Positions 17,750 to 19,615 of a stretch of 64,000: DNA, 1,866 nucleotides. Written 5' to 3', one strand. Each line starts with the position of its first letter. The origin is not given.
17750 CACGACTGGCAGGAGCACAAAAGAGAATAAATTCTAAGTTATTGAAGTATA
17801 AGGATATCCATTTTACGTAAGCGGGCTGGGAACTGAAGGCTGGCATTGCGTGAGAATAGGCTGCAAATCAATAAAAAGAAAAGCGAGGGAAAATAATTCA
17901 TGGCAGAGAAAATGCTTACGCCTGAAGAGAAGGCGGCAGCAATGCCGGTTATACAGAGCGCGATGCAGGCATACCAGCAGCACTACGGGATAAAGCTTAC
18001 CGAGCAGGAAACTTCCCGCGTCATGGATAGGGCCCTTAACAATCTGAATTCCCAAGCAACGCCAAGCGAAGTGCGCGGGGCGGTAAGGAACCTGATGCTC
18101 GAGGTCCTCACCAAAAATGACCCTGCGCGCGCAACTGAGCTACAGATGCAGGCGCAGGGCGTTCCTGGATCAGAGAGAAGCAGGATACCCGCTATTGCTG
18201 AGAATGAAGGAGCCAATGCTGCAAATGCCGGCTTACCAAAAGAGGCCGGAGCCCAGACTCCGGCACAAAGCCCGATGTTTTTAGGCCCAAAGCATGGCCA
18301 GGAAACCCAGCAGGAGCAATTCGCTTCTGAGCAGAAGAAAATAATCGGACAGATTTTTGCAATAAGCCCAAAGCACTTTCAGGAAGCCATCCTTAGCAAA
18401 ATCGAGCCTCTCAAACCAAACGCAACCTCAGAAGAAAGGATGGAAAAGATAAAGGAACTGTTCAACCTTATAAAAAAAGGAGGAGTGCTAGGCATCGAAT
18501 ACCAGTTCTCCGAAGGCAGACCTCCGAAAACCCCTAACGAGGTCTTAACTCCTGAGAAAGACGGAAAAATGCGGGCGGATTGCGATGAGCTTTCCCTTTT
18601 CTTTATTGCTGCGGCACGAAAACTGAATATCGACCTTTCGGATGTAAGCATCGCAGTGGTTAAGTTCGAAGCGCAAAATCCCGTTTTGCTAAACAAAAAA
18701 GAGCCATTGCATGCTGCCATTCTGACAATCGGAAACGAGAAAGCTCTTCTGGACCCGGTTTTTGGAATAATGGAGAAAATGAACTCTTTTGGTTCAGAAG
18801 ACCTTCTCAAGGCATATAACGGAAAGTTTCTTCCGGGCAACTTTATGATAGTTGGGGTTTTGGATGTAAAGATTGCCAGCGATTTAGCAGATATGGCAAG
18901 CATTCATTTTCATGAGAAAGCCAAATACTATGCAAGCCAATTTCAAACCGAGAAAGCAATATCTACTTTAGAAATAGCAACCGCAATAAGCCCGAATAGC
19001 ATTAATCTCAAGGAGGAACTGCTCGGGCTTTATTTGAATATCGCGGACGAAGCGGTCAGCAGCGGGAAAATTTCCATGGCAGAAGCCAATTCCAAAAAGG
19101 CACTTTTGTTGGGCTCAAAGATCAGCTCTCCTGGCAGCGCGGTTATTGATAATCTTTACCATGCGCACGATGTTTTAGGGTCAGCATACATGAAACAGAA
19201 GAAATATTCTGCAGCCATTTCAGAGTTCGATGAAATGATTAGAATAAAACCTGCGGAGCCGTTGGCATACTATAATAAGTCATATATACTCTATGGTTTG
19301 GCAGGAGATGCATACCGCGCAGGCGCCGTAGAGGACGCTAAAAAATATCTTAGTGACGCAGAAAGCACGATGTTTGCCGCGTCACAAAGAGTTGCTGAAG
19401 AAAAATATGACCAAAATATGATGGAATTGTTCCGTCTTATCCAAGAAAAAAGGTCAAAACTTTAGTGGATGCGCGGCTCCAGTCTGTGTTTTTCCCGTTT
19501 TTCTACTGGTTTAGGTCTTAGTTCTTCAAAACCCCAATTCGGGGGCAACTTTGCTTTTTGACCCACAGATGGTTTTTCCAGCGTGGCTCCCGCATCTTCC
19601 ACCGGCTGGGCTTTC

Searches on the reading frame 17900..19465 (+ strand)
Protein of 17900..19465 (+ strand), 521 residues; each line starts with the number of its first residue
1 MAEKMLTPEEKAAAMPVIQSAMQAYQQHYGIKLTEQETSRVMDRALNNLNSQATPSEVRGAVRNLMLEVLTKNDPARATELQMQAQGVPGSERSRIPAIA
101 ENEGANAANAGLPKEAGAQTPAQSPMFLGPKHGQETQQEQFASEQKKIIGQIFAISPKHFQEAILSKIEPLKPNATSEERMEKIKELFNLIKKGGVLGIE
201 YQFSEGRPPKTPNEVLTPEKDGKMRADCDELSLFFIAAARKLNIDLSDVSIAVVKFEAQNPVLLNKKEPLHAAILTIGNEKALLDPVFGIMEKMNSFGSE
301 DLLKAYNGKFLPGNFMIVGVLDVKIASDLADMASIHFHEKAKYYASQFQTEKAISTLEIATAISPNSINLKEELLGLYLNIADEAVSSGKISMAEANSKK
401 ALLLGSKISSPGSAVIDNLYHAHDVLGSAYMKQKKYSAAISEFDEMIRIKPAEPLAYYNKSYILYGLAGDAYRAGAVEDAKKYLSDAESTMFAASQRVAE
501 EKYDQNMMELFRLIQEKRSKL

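Call 11: search_protein_families(library=pfam, proteins=[window:17900-19465:+], max_evalue=1)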
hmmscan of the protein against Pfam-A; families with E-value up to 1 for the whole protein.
window:17900-19465:+ (521 aa): 9 families
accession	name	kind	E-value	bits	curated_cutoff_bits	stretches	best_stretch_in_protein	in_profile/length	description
PF07719.23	TPR_2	-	3.2e-07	30.4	27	1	422-451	3-32/34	Tetratricopeptide repeat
PF13428.12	TPR_14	-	7.8e-06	26.5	23.5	1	422-460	3-41/44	Tetratricopeptide repeat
PF13414.12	TPR_11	-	1.9e-05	24.7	26.8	1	427-465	1-39/42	TPR repeat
PF13181.12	TPR_8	-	0.00019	21.8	25.7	1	422-452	3-33/34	Tetratricopeptide repeat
PF00515.34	TPR_1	-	0.018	15.3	27.8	1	426-451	7-32/34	Tetratricopeptide repeat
PF13432.12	TPR_16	-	0.026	15.4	32.7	0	425-454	36-65/65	Tetratricopeptide repeat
PF14559.12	TPR_19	-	0.054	14.3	25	1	431-486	2-50/68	Tetratricopeptide repeat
PF13424.12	TPR_12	-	0.082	13.5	30.1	0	426-487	9-71/77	Tetratricopeptide repeat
PF13041.12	PPR_2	-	0.16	12.5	30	0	428-447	11-30/50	PPR repeat family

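Call 21: find_encoding_contigs(protein=window:17900-19465:+, flank=10000, max_places=6)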
Protein window:17900-19465:+ (521 aa): 3 contigs read that carry it; 3 places shown.
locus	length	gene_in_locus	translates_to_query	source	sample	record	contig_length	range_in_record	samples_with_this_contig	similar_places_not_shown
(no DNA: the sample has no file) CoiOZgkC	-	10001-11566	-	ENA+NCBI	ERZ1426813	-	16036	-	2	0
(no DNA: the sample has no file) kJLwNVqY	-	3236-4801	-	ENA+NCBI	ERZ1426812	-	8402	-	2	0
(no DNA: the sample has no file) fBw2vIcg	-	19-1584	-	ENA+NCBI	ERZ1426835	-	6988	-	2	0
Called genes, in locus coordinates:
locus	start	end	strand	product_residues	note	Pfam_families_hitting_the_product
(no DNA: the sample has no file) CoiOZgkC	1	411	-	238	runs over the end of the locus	PF10584:Proteasome_A_N, PF00227:Proteasome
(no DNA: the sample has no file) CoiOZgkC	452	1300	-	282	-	-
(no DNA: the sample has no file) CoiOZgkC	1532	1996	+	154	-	PF04307:YdjM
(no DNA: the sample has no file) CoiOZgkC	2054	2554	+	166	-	-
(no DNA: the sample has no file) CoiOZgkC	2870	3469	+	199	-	PF04893:Yip1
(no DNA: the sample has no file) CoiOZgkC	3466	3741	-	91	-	-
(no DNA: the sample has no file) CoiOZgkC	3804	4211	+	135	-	PF00085:Thioredoxin (weak)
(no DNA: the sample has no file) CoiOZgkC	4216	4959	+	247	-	PF02826:2-Hacid_dh_C (faint), PF03807:F420_oxidored, PF14748:P5CR_dimer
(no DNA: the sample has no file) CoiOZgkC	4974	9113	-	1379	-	-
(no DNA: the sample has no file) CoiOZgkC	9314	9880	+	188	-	-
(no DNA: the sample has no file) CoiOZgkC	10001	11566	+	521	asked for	PF13428:TPR_14 (faint), PF07719:TPR_2 (faint), PF13414:TPR_11 (faint)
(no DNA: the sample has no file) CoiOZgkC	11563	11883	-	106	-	-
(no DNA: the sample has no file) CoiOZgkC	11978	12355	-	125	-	-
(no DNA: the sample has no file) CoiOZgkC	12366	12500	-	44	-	?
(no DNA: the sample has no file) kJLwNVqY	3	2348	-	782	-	?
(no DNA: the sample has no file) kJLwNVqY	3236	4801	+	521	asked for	PF13428:TPR_14 (faint), PF07719:TPR_2 (faint), PF13414:TPR_11 (faint)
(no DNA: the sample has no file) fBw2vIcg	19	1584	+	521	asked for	PF13428:TPR_14 (faint), PF07719:TPR_2 (faint), PF13414:TPR_11 (faint)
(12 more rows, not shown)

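Call 23: find_homologous_proteins(query=window:17900-19465:+)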
Query window:17900-19465:+ (521 aa): 2 proteins with E <= 0.001 among 8000 candidates.
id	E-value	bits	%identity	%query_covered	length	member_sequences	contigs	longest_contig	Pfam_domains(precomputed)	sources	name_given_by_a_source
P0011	0.0e+0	1122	100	100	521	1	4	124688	PF13414.13,PF13428.13,PF07719.24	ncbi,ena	-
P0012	1.7e-47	181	34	86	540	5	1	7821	PF14559.13,PF13414.13,PF25068.3,PF00515.35,PF12895.14,PF13424.13,PF13176.13,PF21033.5,PF13432.13,PF13181.13,PF07719.24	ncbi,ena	-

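Call 25: find_encoding_contigs(protein=P0012, flank=10000)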
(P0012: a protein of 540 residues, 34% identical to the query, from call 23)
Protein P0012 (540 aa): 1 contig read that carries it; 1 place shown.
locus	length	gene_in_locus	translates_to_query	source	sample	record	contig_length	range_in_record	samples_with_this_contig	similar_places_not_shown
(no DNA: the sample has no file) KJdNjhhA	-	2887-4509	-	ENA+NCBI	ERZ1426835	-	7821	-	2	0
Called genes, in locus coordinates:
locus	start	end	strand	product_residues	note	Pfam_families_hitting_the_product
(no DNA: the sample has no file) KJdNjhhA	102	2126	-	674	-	PF24421:Ig_J (faint), PF25833:Fn3_SaeA_3rd (faint)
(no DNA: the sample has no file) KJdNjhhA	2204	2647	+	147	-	-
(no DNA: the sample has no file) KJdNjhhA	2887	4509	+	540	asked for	PF14559:TPR_19 (faint), PF13424:TPR_12 (weak), PF13432:TPR_16, PF00515:TPR_1, PF07719:TPR_2, PF13181:TPR_8, PF25068:ARM_TT21_4th (weak), PF13414:TPR_11, +3 more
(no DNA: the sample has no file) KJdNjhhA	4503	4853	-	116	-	-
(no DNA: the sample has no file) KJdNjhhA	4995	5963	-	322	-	PF03215:Rad17 (weak), PF05496:RuvB_N (weak), PF00004:AAA, PF13177:DNA_pol3_delta2 (weak), PF21960:RCF1-5-like_lid, PF25361:AAA_lid_RFC1 (weak), PF08542:Rep_fac_C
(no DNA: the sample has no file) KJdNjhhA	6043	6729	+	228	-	PF06745:ATPase, PF23442:DUF7125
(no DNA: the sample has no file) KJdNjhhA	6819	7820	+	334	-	?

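Call 49: search_protein_families(library=pfam, proteins=[P0012], max_evalue=0.1)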
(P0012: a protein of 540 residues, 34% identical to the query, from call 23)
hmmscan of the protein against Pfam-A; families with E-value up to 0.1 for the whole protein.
P0012 (540 aa): 24 families
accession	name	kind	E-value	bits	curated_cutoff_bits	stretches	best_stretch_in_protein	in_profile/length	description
PF07719.23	TPR_2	-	4.9e-16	57.9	27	3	372-402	3-33/34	Tetratricopeptide repeat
PF13424.12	TPR_12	-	1.7e-14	54.2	30.1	2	338-399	5-74/77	Tetratricopeptide repeat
PF00515.34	TPR_1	-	1.3e-12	47.4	27.8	2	372-402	3-33/34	Tetratricopeptide repeat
PF13414.12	TPR_11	-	3.7e-12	46.2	26.8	3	377-417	1-42/42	TPR repeat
PF13181.12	TPR_8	-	1.2e-11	44.3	25.7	2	371-402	2-33/34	Tetratricopeptide repeat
PF13176.12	TPR_7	-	7.6e-11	41.6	27.9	2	374-403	3-32/36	Tetratricopeptide repeat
PF13432.12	TPR_16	-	1.9e-08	35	32.7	1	343-398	4-59/65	Tetratricopeptide repeat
PF14559.12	TPR_19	-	2e-08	34.9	25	1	348-405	3-61/68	Tetratricopeptide repeat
PF12895.13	ANAPC3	-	1e-07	32.5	27.2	2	395-452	13-70/82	Anaphase-promoting complex, cyclosome, subunit 3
PF25068.1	ARM_TT21_4th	-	1.5e-06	29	30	1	375-464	4-93/153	Tetratricopeptide repeat protein 21 forth ARM domain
PF13428.12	TPR_14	-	5.1e-05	24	23.5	1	372-410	3-42/44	Tetratricopeptide repeat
PF13431.12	TPR_17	-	9.7e-05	22.8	24.4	0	401-423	11-33/34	Tetratricopeptide repeat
PF25062.1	ARM_TT21_N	-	0.00012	22.3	40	1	357-465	87-195/222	Tetratricopeptide repeat protein 21 N-terminal ARM repeat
PF25060.1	ARM_TT21_2nd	-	0.00042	20.3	27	1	388-457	41-109/270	Tetratricopeptide repeat protein 21 second ARM domain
PF13371.12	TPR_9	-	0.0016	18.9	35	0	346-397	5-56/73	Tetratricopeptide repeat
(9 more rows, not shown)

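Call 73: search_protein_families(library=ncbifam, proteins=[window:17900-19462:+, P0012], max_evalue=0.1)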
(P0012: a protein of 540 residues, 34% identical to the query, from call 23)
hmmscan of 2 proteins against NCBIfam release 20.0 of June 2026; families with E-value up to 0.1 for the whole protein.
window:17900-19462:+ (521 aa): 5 families
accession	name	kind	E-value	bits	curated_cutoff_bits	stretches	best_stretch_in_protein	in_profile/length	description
NF040959.1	MamA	equivalog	0.00011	21.7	200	1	419-469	104-149/204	magnetosome protein MamA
NF047558.1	TPR_END_plus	domain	0.013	15.4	32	1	340-367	5-32/56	TPR end-of-group domain-containing protein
TIGR02795.1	tol_pal_ybgF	equivalog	0.017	15.7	90.1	1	421-487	40-102/119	tol-pal system protein YbgF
TIGR02552.1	LcrH_SycD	equivalog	0.021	14.6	104.8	1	425-462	57-94/136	SycD/LcrH family type III secretion system chaperone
TIGR02521.1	type_IV_pilW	equivalog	0.038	13.5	154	0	421-458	66-103/234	type IV pilus biogenesis/stability protein PilW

P0012 (540 aa): 26 families (the best 25 are shown)
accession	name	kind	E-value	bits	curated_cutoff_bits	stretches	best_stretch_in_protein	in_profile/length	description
NF040959.1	MamA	equivalog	2.7e-12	46.6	200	1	342-433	111-203/204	magnetosome protein MamA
NF002725.1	PRK02603.1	equivalog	8.6e-10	38.9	143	1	364-484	29-153/173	photosystem I assembly protein Ycf3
NF047371.1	FlcA_CTERM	equivalog_domain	3.6e-09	35.6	300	1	338-430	440-534/646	periplasmic flagellar collar protein FlcA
TIGR02917.1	PEP_TPR_lipo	equivalog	6.1e-08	31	312.2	1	347-451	544-649/899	XrtA/PEP-CTERM system TPR-repeat protein PrsT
TIGR02521.1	type_IV_pilW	equivalog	7.6e-08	32.2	154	2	336-402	31-97/234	type IV pilus biogenesis/stability protein PilW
NF047507.1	TPR_BatC_Lepto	exception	2.5e-07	30.4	175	1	376-440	64-133/214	TPR repeat-containing protein BatC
NF007302.0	PRK09782.1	equivalog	4.1e-05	21.7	1223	1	354-445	562-654/990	phage receptor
TIGR02552.1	LcrH_SycD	equivalog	4.5e-05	23.2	104.8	1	334-406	50-122/136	SycD/LcrH family type III secretion system chaperone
NF033758.1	gliding_GltE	equivalog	0.00034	19.7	225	1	347-401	267-321/411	adventurous gliding motility TPR repeat lipoprotein GltE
NF008391.2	PRK11189.1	equivalog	0.00043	19.9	250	1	371-440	66-136/297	lipoprotein NlpI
NF052230.1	T9SS_PorE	exception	0.0011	17.3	600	1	333-445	22-133/648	PorE family type IX secretion system protein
TIGR00540.1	TPR_hemY_coli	hypoth_equivalog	0.0012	17.7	142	1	335-396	325-385/385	heme biosynthesis-associated TPR protein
TIGR00990.1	3a0801s09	subfamily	0.0019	16.9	757.25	2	340-428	369-458/615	mitochondrial import receptor subunit TOM70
NF008756.0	PRK11788.1-4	equivalog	0.0036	16.4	474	1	336-441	180-286/389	lipopolysaccharide assembly protein LapB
NF053607.1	CHU_0125_OmpA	equivalog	0.0046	15.5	620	1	340-435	23-119/639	CHU_0125 family OmpA-like outer membrane integrity protein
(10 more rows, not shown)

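Call 74: search_protein_families(library=padloc, proteins=[window:17900-19462:+, P0012], max_evalue=0.1)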
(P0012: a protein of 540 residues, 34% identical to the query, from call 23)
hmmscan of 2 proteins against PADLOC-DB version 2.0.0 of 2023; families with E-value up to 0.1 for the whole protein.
window:17900-19462:+ (521 aa): 0 families

P0012 (540 aa): 1 family
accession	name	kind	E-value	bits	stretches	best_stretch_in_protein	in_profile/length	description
PDLC01169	TPR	-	0.031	11.6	0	405-470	111-175/252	TPR repeats containing protein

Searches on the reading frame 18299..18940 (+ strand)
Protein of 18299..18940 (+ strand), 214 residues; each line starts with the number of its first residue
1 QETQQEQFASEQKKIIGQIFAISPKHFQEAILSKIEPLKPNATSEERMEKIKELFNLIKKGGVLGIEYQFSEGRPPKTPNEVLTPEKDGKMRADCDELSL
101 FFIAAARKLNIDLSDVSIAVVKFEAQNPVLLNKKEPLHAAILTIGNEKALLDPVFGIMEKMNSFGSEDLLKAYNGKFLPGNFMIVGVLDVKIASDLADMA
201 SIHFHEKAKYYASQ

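Call 69: search_solved_structures(query=window:18299-18940:+, max_evalue=10)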
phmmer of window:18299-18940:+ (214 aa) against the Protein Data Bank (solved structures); distinct sequences matched with E-value up to 10: 4.
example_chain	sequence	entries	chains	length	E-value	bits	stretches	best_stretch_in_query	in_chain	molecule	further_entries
7olc_LT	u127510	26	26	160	0.21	14.6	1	22-84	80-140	60S ribosomal protein l21-like protein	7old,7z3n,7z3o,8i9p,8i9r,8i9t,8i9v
3hdi_A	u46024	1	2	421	0.28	14.2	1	148-197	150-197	Processing protease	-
8dqj_D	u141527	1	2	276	1.3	12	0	109-160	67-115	AA_TRNA_LIGASE_II domain-containing protein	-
8dqg_D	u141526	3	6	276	1.3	12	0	109-160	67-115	AA_TRNA_LIGASE_II domain-containing protein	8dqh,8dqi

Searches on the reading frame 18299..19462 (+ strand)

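Call 65: search_protein_families(library=pfam, proteins=[window:18299-19462:+], max_evalue=1)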
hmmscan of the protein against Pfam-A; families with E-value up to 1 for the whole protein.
window:18299-19462:+ (388 aa): 11 families
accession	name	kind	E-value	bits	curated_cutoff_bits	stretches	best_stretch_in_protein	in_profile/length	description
PF07719.23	TPR_2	-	1.1e-07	31.8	27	1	289-318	3-32/34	Tetratricopeptide repeat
PF13428.12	TPR_14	-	4.2e-06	27.4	23.5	1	289-327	3-41/44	Tetratricopeptide repeat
PF13414.12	TPR_11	-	1.1e-05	25.4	26.8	1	294-332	1-39/42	TPR repeat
PF13181.12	TPR_8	-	0.00017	22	25.7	1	289-319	3-33/34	Tetratricopeptide repeat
PF13432.12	TPR_16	-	0.015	16.2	32.7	1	292-321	36-65/65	Tetratricopeptide repeat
PF14559.12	TPR_19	-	0.016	16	25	1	298-353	2-50/68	Tetratricopeptide repeat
PF13424.12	TPR_12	-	0.041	14.5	30.1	0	293-354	9-71/77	Tetratricopeptide repeat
PF00515.34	TPR_1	-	0.041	14.2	27.8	1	293-318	7-32/34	Tetratricopeptide repeat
PF13041.12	PPR_2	-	0.078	13.5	30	0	295-314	11-30/50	PPR repeat family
PF13174.12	TPR_6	-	0.11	13.6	26.3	0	293-314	6-27/33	Tetratricopeptide repeat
PF13371.12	TPR_9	-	0.14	12.7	35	0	294-322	36-64/73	Tetratricopeptide repeat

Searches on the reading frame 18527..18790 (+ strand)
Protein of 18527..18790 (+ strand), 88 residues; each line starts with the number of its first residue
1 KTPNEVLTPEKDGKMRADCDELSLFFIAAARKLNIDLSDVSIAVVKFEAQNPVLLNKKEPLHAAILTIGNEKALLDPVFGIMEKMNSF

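Call 88: search_solved_structures(query=A8, max_evalue=10, show_alignments=2)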
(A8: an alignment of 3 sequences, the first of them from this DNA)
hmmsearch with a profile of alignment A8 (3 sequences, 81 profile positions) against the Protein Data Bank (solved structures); distinct sequences matched with E-value up to 10: 2.
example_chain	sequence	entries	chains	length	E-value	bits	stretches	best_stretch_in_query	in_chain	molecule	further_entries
1ro5_A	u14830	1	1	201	0.63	13.2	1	5-67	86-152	Autoinducer synthesis protein lasI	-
6p5a_B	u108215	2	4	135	0.78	13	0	16-49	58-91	Transposable element P transposase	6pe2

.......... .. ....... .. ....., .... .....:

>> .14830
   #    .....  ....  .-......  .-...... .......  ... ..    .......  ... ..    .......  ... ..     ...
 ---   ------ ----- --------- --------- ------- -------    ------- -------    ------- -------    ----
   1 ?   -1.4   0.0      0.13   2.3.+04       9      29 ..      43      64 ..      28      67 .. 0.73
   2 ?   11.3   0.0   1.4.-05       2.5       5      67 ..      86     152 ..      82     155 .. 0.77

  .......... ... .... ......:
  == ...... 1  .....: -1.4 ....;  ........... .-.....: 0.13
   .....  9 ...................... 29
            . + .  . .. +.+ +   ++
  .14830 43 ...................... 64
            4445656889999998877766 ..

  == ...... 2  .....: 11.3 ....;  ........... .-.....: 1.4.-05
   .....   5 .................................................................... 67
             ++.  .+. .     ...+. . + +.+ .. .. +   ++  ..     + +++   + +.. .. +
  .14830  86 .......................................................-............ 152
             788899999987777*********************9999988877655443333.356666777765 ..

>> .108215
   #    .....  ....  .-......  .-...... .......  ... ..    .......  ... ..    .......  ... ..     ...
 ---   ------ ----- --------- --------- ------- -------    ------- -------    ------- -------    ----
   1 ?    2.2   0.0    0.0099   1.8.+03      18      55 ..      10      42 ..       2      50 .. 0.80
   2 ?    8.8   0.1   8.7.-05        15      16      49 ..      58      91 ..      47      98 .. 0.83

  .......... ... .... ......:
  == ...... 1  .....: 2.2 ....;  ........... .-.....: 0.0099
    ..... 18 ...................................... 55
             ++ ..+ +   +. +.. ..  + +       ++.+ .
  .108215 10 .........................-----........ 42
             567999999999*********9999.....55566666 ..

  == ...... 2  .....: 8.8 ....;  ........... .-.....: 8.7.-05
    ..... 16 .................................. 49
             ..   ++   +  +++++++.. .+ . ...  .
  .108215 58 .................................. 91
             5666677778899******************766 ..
